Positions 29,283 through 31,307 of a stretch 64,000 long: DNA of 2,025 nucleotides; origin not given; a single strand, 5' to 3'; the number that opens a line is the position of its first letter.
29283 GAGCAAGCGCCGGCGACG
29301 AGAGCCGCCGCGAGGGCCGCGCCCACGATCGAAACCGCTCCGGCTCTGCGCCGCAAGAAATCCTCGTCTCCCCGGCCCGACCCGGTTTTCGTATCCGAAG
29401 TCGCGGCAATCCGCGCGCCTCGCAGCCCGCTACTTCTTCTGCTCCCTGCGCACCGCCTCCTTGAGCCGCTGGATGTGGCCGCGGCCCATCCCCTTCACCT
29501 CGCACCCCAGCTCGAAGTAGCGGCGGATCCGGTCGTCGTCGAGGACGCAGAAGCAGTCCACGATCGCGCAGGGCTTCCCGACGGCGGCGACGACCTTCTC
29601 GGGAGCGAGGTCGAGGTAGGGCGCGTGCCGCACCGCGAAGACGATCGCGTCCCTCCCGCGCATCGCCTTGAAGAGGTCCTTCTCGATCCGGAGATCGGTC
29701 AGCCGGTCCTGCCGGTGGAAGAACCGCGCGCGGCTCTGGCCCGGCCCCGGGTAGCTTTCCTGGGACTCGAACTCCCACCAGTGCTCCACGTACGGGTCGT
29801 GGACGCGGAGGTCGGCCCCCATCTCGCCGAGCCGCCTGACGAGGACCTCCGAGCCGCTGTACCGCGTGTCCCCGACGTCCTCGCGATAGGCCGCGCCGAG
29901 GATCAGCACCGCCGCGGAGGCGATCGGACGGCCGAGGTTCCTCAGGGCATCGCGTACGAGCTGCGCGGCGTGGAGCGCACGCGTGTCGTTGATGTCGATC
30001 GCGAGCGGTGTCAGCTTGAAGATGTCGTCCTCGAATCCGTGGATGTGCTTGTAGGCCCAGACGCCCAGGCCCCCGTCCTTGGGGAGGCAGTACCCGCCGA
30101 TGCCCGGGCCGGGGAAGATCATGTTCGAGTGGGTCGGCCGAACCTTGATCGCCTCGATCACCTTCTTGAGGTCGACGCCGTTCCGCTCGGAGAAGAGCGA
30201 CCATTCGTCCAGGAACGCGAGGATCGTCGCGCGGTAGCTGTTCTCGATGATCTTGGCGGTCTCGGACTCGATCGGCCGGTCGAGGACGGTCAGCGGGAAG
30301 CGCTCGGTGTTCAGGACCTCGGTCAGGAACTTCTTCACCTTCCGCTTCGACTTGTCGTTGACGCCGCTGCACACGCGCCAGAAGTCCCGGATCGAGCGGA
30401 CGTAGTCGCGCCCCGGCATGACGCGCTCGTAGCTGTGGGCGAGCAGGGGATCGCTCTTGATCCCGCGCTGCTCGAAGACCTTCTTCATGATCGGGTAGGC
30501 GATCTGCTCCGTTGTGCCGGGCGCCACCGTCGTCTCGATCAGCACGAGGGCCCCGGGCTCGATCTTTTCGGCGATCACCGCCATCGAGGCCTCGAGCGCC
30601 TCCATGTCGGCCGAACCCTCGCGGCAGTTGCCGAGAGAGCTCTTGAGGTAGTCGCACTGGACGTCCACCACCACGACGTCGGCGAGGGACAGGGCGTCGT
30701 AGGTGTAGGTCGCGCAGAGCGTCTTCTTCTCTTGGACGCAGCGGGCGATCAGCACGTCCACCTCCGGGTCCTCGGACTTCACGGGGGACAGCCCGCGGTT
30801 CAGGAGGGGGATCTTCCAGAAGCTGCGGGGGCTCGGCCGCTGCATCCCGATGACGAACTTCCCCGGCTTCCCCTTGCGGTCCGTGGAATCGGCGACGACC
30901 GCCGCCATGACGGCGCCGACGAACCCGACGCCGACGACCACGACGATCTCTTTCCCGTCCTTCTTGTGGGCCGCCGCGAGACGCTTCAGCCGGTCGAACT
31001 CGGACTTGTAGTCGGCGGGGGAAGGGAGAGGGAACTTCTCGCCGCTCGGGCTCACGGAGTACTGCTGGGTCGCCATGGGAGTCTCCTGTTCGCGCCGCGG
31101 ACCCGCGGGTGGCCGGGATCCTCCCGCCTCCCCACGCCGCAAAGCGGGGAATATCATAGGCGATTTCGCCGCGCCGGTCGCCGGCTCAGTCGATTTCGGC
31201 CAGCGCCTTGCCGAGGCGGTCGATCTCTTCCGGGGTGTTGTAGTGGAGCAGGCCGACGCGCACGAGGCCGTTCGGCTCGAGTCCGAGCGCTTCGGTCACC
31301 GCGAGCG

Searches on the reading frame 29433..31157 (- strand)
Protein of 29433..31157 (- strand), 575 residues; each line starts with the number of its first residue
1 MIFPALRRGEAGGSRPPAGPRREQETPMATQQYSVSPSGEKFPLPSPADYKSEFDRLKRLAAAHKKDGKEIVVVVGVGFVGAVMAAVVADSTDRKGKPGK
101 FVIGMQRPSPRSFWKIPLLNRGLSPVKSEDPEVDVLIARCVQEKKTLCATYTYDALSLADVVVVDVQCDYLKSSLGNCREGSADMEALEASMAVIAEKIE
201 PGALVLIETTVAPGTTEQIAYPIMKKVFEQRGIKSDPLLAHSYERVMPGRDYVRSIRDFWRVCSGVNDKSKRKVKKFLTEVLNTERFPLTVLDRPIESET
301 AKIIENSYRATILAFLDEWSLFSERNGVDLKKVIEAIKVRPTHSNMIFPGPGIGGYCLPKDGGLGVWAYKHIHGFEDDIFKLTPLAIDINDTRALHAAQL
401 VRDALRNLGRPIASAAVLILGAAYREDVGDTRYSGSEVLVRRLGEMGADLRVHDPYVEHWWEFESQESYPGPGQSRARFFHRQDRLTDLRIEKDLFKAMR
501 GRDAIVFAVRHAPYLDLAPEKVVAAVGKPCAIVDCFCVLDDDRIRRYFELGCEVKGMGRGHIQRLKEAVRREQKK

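Call 50: search_protein_families(library=pfam, proteins=[window:29433-31157:-], max_evalue=0.00001)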
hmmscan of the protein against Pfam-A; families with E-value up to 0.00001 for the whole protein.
window:29433-31157:- (575 aa): 3 families
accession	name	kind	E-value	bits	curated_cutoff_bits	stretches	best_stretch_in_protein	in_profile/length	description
PF03720.21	UDPG_MGDP_dh_C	-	5.8e-18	65.6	30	1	418-540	1-102/103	UDP-glucose/GDP-mannose dehydrogenase family, UDP binding domain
PF00984.24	UDPG_MGDP_dh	-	3.2e-15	56.4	25.4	1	297-370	2-76/94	UDP-glucose/GDP-mannose dehydrogenase family, central domain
PF03721.20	UDPG_MGDP_dh_N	-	3.5e-14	53.2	27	1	72-274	3-183/187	UDP-glucose/GDP-mannose dehydrogenase family, NAD binding domain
